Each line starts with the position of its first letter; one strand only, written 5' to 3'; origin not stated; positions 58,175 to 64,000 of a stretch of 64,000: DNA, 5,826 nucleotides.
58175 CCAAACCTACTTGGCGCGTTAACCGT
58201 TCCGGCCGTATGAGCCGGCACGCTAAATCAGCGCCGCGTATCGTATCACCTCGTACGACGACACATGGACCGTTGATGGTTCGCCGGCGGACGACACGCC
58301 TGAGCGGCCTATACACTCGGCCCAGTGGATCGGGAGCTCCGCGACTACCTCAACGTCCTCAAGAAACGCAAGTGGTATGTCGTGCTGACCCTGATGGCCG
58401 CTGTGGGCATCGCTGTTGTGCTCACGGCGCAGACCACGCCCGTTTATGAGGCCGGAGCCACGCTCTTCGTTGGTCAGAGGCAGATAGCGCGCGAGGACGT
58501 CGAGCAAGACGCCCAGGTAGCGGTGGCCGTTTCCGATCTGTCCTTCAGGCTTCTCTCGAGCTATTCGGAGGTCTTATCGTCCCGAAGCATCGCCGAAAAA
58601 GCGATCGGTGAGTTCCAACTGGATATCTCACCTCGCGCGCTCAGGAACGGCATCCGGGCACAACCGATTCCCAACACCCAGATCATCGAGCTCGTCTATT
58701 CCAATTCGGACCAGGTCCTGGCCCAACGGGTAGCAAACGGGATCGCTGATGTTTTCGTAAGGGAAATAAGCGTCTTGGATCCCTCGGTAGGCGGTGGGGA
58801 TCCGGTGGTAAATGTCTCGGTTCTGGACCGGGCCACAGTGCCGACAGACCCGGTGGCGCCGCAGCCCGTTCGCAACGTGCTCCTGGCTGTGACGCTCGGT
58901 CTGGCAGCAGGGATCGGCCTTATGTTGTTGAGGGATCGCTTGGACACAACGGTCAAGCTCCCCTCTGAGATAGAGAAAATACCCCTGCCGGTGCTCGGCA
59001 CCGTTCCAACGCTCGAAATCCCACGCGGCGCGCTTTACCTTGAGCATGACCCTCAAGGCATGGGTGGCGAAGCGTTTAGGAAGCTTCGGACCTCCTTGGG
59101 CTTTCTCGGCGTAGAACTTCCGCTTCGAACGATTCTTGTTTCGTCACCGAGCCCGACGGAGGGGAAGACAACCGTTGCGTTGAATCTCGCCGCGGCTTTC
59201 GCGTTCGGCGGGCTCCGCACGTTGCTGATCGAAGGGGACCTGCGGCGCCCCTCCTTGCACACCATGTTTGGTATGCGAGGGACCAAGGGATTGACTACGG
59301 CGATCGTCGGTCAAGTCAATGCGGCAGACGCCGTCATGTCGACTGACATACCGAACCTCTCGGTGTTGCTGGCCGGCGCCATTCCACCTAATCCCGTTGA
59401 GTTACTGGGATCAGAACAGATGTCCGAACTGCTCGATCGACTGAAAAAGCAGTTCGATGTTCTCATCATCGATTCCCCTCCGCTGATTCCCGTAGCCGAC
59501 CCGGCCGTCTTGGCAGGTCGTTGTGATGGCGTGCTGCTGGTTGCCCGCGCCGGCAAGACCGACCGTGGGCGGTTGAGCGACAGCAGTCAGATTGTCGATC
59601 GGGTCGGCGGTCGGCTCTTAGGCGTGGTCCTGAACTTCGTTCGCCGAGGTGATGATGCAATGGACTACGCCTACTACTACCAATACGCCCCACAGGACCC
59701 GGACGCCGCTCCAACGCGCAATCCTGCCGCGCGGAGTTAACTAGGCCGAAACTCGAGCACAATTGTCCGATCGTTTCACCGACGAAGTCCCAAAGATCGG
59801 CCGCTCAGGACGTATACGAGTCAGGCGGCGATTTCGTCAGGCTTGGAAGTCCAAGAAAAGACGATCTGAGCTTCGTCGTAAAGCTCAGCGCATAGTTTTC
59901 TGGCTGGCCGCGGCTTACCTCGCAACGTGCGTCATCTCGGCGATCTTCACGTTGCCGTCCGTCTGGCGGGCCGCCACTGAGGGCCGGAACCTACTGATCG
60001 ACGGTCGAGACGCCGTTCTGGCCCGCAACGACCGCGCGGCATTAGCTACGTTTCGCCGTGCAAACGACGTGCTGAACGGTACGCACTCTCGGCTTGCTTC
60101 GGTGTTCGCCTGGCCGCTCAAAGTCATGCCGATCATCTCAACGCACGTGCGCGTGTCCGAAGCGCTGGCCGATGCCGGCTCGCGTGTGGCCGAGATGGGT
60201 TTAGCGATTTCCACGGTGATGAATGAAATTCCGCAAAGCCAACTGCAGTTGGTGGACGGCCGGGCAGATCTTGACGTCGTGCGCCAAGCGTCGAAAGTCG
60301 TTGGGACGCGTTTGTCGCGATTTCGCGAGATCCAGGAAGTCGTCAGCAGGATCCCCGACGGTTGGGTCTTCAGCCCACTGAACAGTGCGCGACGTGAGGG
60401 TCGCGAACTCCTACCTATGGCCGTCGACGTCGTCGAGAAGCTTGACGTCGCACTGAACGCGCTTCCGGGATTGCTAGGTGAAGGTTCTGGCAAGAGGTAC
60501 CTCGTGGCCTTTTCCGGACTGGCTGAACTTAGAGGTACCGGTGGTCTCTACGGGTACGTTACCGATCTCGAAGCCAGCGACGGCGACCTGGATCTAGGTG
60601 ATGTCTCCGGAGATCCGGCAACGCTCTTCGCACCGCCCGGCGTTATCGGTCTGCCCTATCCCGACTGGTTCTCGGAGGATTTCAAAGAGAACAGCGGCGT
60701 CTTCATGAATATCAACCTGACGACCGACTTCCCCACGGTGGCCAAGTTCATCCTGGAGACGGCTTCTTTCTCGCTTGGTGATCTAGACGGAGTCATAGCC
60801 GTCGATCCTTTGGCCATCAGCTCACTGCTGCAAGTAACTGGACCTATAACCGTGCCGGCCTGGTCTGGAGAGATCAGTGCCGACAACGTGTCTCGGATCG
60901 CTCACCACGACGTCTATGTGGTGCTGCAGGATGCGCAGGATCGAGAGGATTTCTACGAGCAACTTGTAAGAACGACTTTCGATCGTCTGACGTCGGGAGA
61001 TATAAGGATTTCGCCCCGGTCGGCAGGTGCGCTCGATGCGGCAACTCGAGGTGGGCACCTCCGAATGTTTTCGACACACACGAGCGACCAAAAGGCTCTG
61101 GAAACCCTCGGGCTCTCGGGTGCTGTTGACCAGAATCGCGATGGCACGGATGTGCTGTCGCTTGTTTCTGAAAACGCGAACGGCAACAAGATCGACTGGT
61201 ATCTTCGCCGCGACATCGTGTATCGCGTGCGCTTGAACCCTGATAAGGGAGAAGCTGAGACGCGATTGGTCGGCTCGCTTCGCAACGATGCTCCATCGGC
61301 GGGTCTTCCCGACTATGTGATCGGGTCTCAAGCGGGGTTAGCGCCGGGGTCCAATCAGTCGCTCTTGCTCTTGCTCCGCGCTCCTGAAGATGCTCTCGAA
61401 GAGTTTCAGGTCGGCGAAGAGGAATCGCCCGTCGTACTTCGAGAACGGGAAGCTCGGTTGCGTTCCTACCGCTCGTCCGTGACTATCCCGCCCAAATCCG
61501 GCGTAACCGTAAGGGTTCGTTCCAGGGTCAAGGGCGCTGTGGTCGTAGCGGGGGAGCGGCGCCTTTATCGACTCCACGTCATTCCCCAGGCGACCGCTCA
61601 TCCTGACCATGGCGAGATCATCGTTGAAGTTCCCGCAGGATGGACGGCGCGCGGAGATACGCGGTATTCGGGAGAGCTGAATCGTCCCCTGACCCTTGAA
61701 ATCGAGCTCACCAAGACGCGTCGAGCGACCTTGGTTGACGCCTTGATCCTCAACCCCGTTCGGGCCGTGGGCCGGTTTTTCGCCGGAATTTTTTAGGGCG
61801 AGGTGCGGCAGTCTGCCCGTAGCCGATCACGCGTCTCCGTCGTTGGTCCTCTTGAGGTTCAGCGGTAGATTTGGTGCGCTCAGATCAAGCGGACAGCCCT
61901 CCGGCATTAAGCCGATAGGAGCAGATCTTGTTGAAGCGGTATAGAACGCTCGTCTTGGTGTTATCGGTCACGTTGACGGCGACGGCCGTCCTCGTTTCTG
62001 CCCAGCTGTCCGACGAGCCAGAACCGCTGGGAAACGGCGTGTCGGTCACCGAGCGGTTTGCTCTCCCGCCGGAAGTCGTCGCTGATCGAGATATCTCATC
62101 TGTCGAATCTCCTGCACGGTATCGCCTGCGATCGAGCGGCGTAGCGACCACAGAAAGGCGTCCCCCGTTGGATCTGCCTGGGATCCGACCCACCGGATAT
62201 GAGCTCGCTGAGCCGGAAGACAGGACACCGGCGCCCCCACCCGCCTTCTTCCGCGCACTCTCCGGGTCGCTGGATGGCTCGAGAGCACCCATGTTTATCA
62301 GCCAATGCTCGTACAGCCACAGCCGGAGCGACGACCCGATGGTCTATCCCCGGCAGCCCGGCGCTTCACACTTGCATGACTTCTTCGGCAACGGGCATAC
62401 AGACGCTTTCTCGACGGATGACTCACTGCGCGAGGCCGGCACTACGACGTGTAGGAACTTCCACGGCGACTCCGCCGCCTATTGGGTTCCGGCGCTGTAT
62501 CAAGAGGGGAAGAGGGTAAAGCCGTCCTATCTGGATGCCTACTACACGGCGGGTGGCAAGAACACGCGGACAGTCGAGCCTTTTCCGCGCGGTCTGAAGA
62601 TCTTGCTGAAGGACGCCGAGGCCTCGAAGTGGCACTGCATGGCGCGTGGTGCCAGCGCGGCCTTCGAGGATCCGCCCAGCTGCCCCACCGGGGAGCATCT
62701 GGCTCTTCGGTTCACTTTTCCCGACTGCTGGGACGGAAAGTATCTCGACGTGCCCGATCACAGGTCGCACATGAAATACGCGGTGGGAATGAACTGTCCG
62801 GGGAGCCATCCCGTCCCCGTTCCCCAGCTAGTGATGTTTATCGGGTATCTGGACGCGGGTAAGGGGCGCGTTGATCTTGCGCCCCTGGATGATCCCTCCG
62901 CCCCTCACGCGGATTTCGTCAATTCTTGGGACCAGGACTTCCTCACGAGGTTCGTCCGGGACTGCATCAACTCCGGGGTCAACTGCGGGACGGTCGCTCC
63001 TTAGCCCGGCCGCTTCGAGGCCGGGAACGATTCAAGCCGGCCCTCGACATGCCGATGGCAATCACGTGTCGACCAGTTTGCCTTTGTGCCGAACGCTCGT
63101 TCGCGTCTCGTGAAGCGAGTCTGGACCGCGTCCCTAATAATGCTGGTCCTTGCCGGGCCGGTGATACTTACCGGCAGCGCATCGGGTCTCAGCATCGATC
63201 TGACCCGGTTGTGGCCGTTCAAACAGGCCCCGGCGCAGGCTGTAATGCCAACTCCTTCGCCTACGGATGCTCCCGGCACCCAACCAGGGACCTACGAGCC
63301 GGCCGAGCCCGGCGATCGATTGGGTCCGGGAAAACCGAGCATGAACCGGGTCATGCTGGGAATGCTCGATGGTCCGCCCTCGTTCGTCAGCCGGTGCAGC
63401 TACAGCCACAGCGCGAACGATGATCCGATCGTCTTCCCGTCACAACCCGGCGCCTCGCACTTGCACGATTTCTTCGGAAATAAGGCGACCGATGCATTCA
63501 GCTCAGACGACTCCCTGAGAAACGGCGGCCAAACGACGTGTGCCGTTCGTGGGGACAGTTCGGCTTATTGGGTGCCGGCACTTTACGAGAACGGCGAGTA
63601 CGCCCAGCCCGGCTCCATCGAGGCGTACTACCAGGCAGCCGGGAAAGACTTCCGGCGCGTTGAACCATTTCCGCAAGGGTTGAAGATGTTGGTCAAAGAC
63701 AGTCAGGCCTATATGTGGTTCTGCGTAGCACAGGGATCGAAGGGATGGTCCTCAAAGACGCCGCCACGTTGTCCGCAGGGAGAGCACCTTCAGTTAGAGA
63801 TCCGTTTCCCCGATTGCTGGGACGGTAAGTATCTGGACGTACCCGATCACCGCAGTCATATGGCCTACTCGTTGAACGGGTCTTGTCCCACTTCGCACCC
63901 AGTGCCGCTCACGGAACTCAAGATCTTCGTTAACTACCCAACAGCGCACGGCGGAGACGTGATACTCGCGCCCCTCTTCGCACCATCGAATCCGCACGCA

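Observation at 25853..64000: ~36-kb glycan-assembly super-locus that mixes ABC-transporter, Wzy_C/ligase and PCP/BY-kinase logic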

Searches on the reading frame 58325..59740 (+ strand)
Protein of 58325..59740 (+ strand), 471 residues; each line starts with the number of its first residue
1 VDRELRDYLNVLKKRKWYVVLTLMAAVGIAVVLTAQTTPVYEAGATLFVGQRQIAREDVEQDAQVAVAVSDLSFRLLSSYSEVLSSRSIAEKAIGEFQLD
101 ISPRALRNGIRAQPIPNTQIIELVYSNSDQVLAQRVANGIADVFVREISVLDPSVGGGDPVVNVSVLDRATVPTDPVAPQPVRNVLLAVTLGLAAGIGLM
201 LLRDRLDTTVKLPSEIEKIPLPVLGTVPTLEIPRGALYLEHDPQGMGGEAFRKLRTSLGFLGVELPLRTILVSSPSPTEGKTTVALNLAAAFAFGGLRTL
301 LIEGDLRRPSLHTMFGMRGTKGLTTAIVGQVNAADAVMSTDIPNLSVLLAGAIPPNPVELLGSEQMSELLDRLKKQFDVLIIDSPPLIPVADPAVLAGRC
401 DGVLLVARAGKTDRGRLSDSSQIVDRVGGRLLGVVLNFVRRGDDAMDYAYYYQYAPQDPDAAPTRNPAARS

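Call 6: search_protein_families(library=pfam, proteins=[window:58325-59740:+], max_evalue=0.001)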
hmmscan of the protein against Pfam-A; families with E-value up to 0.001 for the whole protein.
window:58325-59740:+ (471 aa): 6 families
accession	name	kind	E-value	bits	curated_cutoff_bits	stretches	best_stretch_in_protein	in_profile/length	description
PF02706.20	Wzz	-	1e-10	42.2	25.5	1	4-95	4-89/91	Chain length determinant protein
PF13614.12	AAA_31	-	1.4e-09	38.6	27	1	280-389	14-130/177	AAA domain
PF13807.11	GNVR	-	2.9e-07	30.8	27.7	1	161-204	38-81/82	G-rich domain on putative tyrosine kinase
PF10609.15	ParA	-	8.3e-07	29.1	27.1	1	269-437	5-173/246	NUBPL iron-transfer P-loop NTPase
PF01656.29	CbiA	-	1.1e-06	29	25.4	1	279-380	10-72/125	CobQ/CobB/MinD/ParA nucleotide binding domain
PF09140.17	MipZ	-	0.00077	19.3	20.7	0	278-385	11-108/262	ATPase MipZ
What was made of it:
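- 58325..59740 (+): PCP-2 type Wzz domain fused to a BY-kinase with a C-terminal tyrosine cluster. Wzz, GNVR and AAA_31 (call 6).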

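Call 11: search_protein_families(library=ncbifam, proteins=[window:58325-59740:+], max_evalue=0.001)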
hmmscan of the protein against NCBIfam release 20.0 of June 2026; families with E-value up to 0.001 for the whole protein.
window:58325-59740:+ (471 aa): 15 families
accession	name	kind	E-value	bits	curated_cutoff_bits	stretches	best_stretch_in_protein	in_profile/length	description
TIGR01007.1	eps_fam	subfamily_domain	3.2e-55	186.8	108.05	1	249-451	1-203/204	polysaccharide biosynthesis tyrosine autokinase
NF008568.0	PRK11519.1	equivalog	1.7e-48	165.4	1068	1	161-454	404-715/720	tyrosine-protein kinase Wzc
TIGR01005.1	eps_transp_fam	subfamily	1.9e-45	155.3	411.7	2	241-466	520-751/754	exopolysaccharide transport protein family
NF007350.0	PRK09841.1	equivalog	2.9e-45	154.6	1248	2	243-454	507-720/726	tyrosine-protein kinase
TIGR03029.1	EpsG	equivalog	3.8e-37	127.9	313.8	1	241-437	77-273/274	chain length determinant protein tyrosine kinase EpsG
TIGR03018.1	pepcterm_TyrKin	hypoth_equivalog_domain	2.9e-36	124.8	230.65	1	250-437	14-207/207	XrtA-associated tyrosine autokinase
TIGR01006.1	polys_exp_MPA1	subfamily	2.9e-25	89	296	1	5-230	10-224/226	CspC family polysaccharide chain length determinant protein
TIGR03007.1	pepcterm_ChnLen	equivalog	4e-16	58.3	278.85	2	162-233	394-466/498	XrtA system polysaccharide chain length determinant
TIGR01969.1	minD_arch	subfamily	3.6e-11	42.7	201.75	1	269-443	2-174/251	cell division ATPase MinD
TIGR03017.1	EpsF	equivalog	2.5e-09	36.4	422.75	1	163-227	378-443/444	chain length determinant protein EpsF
TIGR01968.1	minD_bact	equivalog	8.9e-09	35.1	212.9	1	269-388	3-123/261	septum site-determining protein MinD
NF041546.1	ParA_partition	equivalog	1.7e-06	27.7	180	0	280-321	12-52/203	ParA family partition ATPase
TIGR03815.1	CpaE_hom_Actino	equivalog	0.00015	21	154.45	1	280-409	124-254/340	septum site-determining protein Ssd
NF041136.1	MrpORP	equivalog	0.00063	19.1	450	1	270-326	8-64/365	iron-sulfur cluster carrier protein MrpORP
TIGR03453.1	partition_RepA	equivalog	0.0009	18.2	348.45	0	279-318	116-154/387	plasmid partitioning protein RepA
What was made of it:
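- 58325..59740 (+): TIGR01007, 187 bits, above cut-off (call 11).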

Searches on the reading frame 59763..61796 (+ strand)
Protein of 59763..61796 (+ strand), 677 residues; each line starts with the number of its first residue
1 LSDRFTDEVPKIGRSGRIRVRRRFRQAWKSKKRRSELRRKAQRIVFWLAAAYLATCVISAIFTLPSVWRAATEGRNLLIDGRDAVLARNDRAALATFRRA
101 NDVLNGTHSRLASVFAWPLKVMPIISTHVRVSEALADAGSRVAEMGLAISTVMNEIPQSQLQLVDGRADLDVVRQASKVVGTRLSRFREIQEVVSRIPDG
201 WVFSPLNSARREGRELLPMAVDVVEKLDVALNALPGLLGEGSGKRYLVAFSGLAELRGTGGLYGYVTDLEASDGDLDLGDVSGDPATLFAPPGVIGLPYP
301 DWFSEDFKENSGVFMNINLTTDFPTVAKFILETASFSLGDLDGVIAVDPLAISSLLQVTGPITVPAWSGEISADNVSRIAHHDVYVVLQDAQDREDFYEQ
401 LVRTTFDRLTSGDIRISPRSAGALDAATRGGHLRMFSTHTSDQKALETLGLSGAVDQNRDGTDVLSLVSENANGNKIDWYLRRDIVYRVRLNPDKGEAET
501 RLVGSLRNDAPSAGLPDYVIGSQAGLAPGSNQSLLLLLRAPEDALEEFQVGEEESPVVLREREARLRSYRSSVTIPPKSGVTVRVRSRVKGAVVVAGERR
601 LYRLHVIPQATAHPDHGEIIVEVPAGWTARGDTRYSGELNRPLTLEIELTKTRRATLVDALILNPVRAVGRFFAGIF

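Call 7: search_protein_families(library=pfam, proteins=[window:59763-61796:+], max_evalue=0.001)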
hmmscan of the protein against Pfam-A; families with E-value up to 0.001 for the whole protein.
window:59763-61796:+ (677 aa): 1 family
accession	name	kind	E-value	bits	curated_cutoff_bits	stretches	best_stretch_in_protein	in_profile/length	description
PF13196.11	DUF4012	-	3.2e-24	86.5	28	1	244-385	4-144/144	Protein of unknown function (DUF4012)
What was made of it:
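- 59763..61796 (+): DUF4012 protein with a single N-terminal TM helix and a large extracytoplasmic part. Constant partner of the PCP gene. DUF4012, 86 bits (call 7).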

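Call 11: search_protein_families(library=ncbifam, proteins=[window:59763-61796:+], max_evalue=0.001)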
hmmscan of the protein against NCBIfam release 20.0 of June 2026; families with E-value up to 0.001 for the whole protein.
window:59763-61796:+ (677 aa): 0 families

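Call 61: search_solved_structures(query=window:59763-61796:+, max_evalue=1)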
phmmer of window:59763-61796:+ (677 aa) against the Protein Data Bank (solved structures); distinct sequences matched with E-value up to 1: 0.

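Call 86: predict_structure(protein=window:59763-61796:+)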
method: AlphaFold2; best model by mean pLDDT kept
length: 677 residues; sequences in the alignment: 1
mean_pLDDT: 38.2   pTM: 0.24
mean pLDDT of the five models: 38.2, 35.3, 30.8, 30.2, 27.6
residues with pLDDT >= 90: 0; 70-90: 6; 50-70: 76; < 50: 595
segments of 3 or more residues with pLDDT < 50: 1-14, 41-46, 48-51, 53-89, 91-585, 587-598, 610-614, 660-663, 665-677
pLDDT, mean of each block of 10 residues (from residue 1): 41 48 55 57 48 47 45 43 44 46 43 37 36 40 40 41 40 39 37 34 35 35 34 34 31 29 29 30 27 29 34 26 31 29 26 25 26 33 29 34 34 33 39 36 40 37 34 38 39 37 37 30 26 24 27 29 24 41 48 47 52 51 63 60 63 57 46 40
secondary structure, 60 per line:
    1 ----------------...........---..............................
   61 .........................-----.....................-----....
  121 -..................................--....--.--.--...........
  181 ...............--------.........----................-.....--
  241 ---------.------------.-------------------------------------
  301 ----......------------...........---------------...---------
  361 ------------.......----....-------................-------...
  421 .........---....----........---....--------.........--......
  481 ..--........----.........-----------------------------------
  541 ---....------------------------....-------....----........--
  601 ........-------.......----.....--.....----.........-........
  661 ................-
elements in order (helices of 4 or more, strands of 3 or more residues): H17-27 H31-85 H91-111 H117-120 H122-155 H158-161 H170-195 H204-212 H217-232 H234-238 H305-310 H323-333 H373-379 E384-387 H395-410 H418-429 E433-436 H441-448 E464-472 E475-482 E485-492 E497-505 H544-547 E572-575 E583-586 E591-598 E601-608 E616-622 E627-631 E634-638 E643-651 H653-676
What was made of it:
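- Tried and rejected: It was unusable (pLDDT 38, call 86), so no fold search was run.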

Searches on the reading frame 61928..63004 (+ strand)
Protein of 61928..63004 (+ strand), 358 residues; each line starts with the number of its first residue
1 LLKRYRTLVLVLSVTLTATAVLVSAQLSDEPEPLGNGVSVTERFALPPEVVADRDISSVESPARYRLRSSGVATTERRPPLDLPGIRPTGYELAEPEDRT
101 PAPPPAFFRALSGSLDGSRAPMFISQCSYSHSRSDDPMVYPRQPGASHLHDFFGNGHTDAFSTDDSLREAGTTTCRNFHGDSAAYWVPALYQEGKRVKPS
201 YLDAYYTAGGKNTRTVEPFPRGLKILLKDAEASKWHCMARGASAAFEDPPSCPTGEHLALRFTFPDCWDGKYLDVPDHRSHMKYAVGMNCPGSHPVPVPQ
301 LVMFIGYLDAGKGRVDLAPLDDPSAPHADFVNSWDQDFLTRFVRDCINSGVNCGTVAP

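Call 7: search_protein_families(library=pfam, proteins=[window:61928-63004:+], max_evalue=0.001)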
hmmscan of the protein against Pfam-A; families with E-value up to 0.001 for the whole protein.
window:61928-63004:+ (358 aa): 1 family
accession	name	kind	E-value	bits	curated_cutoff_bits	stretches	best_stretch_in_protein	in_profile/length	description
PF09362.15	DUF1996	-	1.6e-35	123.7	27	1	136-334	1-237/237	Domain of unknown function (DUF1996)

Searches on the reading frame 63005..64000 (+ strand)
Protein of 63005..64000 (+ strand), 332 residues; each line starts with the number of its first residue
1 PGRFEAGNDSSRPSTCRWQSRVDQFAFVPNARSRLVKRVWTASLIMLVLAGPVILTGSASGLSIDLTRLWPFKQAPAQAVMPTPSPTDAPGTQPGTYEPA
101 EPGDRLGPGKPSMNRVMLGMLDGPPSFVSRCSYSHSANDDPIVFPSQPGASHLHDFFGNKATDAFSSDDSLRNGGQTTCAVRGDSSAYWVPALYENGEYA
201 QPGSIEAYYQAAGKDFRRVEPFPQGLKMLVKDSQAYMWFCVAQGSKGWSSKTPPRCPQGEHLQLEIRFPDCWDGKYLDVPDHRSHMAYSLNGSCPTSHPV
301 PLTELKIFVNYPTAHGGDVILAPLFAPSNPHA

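Call 87: search_protein_families(library=pfam, proteins=[window:63005-64000:+], max_evalue=0.01)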
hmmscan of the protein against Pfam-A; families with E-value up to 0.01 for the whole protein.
window:63005-64000:+ (332 aa): 1 family
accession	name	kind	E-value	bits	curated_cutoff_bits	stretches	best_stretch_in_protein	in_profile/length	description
PF09362.15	DUF1996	-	4.6e-40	138.6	27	1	140-314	1-203/237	Domain of unknown function (DUF1996)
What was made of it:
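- Checked: The locus runs to the window end, where a second DUF1996 gene sits at 63005-64000 (call 87).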
